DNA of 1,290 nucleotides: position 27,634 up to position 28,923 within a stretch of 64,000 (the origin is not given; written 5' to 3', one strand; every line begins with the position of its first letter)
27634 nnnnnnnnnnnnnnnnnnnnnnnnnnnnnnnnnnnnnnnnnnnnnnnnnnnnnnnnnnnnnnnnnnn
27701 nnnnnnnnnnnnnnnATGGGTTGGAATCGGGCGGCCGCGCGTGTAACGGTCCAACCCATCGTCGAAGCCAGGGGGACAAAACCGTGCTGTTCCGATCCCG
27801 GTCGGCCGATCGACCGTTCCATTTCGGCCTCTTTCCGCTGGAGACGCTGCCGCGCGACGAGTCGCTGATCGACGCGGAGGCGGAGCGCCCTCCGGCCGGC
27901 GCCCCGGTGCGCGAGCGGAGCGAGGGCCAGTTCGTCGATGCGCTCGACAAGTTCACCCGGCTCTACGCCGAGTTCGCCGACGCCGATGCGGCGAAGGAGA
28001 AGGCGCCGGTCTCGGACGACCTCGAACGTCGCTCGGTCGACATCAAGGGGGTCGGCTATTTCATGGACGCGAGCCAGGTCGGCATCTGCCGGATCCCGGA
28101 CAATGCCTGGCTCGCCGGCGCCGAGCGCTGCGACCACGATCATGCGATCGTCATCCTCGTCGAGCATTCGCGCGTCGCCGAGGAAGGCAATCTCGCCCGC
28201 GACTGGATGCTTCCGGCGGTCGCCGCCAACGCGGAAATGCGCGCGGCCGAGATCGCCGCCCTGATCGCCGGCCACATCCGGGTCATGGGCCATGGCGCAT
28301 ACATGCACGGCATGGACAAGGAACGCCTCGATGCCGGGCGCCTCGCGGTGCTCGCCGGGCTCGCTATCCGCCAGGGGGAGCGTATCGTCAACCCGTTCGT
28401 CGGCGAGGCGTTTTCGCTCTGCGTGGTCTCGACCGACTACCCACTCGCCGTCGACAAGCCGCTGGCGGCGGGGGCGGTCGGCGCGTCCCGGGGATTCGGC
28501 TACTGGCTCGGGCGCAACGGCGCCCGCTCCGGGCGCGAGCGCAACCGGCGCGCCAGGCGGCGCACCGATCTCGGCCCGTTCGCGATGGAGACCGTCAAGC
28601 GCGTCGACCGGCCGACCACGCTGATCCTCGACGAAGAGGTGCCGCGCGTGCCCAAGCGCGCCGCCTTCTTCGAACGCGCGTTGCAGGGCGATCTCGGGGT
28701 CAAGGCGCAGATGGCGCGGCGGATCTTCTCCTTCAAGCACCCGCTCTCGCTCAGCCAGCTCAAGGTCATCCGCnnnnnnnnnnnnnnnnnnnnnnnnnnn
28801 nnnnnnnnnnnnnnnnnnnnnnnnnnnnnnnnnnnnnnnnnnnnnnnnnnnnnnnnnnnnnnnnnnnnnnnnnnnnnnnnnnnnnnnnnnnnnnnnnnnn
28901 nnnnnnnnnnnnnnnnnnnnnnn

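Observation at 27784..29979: Reductive-dehalogenase-like protein of the soluble catabolic type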

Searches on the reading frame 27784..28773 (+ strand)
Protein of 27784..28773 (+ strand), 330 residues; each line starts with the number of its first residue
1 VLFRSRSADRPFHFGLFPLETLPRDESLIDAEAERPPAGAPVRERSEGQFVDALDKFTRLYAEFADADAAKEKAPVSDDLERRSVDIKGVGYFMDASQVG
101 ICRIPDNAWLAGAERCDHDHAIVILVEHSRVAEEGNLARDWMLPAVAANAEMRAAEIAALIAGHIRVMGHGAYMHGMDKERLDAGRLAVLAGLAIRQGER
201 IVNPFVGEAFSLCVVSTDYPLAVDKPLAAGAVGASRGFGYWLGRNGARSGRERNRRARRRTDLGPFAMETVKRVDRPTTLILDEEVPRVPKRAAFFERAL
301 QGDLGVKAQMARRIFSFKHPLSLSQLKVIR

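Call 62: search_protein_representatives(protein=window:27784-28773:+)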
Query: 330 residues. Proteins with E-value up to 0.001 (for the whole library): 480; up to 1e-10: 248; up to 1e-30: 72. The best 150 are listed.
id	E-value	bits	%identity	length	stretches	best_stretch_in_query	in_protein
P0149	3.2e-197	670.3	76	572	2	1-330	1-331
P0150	6.4e-123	426.2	48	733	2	5-330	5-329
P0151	1.8e-102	359.0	53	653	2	94-330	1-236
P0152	2.1e-92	325.9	47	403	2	1-326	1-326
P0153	4.1e-91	321.7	46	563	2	1-324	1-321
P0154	4.3e-91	321.6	55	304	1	1-298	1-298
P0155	9.4e-76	271.2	47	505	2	125-330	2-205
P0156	1.4e-74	267.4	57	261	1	1-255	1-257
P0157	1.5e-73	264.0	40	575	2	10-330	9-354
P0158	2.2e-72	260.1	51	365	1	1-278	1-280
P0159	8.6e-72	258.2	41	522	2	54-326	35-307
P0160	4.1e-71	256.0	47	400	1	1-327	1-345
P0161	7.3e-71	255.2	38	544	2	3-323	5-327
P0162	1.2e-69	251.1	45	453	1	5-325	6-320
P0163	4.2e-68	246.1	52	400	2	157-325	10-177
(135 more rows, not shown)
